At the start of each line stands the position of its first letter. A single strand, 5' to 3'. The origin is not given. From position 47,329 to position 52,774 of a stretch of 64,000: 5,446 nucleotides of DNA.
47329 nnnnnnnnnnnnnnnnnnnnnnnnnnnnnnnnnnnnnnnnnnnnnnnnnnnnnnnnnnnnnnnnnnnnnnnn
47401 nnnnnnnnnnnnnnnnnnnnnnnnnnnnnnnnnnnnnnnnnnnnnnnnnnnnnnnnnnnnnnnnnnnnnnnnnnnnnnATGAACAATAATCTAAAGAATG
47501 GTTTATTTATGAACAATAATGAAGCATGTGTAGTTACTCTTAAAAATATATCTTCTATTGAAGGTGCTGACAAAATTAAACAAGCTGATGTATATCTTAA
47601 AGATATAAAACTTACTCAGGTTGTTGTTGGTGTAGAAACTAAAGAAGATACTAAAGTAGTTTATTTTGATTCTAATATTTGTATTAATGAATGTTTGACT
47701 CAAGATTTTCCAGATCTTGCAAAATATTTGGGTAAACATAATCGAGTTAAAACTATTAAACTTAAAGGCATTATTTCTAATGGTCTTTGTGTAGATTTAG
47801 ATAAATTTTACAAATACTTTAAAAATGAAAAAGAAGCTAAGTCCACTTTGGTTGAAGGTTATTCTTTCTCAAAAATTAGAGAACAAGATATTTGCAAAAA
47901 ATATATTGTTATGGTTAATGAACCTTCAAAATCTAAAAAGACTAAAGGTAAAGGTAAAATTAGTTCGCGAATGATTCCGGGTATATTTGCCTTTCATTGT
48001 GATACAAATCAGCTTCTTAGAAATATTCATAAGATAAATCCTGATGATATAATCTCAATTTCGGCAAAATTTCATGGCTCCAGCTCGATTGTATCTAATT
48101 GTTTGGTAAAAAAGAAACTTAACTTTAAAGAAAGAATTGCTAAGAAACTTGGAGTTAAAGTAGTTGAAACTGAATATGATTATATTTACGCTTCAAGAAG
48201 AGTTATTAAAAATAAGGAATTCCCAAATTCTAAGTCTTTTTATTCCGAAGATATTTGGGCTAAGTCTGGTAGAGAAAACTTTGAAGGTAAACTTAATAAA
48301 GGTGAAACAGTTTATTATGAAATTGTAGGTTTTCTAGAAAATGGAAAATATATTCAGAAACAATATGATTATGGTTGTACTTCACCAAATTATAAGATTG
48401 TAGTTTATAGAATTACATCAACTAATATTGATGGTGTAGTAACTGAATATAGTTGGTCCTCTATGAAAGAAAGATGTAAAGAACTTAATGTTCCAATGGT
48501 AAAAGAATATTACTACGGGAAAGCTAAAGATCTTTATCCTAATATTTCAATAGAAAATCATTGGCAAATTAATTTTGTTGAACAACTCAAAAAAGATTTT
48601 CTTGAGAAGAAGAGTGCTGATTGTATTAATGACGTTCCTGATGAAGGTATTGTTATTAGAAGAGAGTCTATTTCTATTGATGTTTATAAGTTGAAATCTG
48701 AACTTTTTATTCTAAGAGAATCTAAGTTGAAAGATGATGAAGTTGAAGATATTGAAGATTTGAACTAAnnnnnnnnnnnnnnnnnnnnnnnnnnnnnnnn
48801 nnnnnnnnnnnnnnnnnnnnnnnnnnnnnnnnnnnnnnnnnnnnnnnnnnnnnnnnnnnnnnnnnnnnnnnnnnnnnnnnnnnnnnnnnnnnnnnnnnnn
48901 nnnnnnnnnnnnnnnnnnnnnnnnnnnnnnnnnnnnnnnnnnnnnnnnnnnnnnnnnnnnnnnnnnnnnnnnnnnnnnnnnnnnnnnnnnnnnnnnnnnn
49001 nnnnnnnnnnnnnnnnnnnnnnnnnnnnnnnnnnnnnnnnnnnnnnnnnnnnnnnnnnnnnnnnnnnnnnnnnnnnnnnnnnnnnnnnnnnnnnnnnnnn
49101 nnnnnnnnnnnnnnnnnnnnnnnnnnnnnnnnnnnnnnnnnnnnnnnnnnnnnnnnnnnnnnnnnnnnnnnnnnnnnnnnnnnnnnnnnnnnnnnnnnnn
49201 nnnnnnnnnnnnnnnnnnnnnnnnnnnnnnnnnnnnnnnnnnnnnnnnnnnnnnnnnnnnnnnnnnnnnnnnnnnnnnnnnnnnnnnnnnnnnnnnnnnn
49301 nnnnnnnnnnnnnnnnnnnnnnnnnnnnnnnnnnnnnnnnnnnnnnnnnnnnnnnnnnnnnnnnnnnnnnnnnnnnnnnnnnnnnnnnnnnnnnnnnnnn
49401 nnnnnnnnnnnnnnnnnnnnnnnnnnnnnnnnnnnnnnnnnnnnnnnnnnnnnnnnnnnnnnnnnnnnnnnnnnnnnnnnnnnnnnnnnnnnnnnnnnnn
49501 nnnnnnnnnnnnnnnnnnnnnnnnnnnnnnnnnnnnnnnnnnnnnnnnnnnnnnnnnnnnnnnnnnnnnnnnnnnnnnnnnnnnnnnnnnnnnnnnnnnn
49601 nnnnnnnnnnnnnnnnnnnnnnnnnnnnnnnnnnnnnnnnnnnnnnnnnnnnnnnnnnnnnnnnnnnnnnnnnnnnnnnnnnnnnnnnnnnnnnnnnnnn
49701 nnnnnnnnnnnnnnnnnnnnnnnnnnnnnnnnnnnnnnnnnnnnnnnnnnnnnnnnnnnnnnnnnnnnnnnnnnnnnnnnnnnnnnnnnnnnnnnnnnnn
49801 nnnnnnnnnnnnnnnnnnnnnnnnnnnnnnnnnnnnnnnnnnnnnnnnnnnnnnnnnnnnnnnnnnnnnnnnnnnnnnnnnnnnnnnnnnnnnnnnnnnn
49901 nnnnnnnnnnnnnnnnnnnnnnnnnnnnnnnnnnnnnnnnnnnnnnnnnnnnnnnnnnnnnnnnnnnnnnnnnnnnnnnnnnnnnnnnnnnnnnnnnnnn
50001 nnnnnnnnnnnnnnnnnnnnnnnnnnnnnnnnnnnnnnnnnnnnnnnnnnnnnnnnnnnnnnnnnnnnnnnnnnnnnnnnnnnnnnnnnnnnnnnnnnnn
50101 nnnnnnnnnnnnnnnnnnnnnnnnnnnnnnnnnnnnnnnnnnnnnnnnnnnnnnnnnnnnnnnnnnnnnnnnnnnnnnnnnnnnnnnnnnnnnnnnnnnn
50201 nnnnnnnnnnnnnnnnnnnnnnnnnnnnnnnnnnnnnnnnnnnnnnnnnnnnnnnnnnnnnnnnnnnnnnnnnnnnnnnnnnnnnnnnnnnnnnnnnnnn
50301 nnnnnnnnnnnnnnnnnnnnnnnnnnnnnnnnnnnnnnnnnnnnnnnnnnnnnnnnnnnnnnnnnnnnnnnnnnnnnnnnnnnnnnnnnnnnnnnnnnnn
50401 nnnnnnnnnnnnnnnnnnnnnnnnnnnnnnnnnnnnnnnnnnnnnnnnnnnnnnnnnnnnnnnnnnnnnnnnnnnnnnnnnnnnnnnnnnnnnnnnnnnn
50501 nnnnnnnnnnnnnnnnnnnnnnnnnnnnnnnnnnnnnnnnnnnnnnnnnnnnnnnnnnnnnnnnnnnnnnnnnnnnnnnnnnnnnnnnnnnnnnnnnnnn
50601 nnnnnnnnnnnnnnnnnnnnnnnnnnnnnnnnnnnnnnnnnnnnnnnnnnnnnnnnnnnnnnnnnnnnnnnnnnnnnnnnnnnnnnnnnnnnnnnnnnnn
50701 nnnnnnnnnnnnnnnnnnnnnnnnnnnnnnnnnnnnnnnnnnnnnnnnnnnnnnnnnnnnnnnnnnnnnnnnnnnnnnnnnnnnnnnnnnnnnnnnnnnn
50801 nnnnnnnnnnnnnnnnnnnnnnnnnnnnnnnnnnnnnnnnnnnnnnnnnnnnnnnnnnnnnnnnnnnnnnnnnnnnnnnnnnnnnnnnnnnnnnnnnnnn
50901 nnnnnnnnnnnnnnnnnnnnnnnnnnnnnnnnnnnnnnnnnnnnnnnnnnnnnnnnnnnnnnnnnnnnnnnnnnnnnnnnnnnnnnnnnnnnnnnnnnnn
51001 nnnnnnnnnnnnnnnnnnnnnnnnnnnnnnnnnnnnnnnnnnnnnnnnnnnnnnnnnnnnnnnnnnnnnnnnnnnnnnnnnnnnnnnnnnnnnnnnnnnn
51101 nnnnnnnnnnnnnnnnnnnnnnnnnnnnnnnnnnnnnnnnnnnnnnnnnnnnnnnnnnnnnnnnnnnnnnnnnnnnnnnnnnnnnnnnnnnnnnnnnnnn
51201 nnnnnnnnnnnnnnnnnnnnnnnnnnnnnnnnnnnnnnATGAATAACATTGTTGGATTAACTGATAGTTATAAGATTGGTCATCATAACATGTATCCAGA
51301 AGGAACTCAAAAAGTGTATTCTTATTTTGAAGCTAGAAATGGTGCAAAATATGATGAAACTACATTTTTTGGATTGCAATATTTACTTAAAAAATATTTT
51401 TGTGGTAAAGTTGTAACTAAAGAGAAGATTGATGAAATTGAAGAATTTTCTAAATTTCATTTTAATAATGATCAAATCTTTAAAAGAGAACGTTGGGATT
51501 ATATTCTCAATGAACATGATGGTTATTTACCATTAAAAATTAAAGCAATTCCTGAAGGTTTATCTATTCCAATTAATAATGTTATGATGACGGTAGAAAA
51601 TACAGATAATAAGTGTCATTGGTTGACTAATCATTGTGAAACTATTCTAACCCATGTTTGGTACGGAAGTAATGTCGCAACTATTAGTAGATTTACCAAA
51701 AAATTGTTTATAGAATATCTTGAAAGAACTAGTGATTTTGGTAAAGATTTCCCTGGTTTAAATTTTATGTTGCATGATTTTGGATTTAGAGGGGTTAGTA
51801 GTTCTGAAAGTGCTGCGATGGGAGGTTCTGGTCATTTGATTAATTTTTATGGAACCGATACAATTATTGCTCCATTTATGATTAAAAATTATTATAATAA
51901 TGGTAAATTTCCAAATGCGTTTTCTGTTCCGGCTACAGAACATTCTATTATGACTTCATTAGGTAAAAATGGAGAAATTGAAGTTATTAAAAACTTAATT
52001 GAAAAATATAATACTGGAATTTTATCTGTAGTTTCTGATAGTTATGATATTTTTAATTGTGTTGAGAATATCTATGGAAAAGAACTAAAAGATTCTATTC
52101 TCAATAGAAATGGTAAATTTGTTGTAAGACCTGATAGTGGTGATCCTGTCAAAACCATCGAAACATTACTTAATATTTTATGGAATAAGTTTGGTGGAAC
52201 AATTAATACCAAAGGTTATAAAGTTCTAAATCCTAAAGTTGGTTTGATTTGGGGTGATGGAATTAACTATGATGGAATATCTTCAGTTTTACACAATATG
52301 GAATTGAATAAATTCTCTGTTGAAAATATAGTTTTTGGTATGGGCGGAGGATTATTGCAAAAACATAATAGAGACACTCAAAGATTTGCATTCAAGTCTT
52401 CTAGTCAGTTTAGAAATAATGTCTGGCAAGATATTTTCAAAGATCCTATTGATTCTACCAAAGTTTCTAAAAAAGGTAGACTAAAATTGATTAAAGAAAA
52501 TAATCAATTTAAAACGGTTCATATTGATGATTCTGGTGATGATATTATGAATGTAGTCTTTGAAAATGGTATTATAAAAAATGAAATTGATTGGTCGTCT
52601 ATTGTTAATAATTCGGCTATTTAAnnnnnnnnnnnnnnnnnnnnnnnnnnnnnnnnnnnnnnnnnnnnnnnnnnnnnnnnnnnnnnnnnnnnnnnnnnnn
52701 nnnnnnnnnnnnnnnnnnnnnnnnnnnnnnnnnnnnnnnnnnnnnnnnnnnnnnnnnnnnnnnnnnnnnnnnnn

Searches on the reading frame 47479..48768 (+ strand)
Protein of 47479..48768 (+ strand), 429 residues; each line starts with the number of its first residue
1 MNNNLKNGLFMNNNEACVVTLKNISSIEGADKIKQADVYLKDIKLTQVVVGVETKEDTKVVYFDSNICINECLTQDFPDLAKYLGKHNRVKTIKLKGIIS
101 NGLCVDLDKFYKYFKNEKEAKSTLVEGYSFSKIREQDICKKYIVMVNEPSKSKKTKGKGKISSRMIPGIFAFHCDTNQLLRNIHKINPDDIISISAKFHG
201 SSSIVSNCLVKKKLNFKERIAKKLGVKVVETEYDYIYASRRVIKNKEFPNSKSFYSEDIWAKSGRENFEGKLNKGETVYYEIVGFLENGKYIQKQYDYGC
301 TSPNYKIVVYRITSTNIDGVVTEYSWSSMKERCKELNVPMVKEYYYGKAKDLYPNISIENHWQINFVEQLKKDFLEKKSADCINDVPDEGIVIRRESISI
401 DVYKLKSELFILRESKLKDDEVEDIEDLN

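Call 67: search_protein_families(library=pfam, proteins=[window:47479-48768:+], max_evalue=0.001)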
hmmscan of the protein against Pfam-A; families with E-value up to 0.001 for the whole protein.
window:47479-48768:+ (429 aa): 1 family
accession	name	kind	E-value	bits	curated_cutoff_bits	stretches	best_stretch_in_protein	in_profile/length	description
PF09414.15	RNA_ligase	-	7.4e-05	23.4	27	1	235-404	23-169/171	RNA ligase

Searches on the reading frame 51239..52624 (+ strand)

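Call 67: search_protein_families(library=pfam, proteins=[window:51239-52624:+], max_evalue=0.001)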
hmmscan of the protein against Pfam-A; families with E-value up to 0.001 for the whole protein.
window:51239-52624:+ (461 aa): 2 families
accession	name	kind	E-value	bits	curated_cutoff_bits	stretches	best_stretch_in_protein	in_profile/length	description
PF04095.22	NAPRTase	-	1.7e-48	165.9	20.8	1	176-425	1-232/239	Nicotinate phosphoribosyltransferase (NAPRTase) family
PF18127.6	NAMPT_N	-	5.3e-37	126.4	25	1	3-101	1-98/98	Nicotinamide phosphoribosyltransferase, N-terminal domain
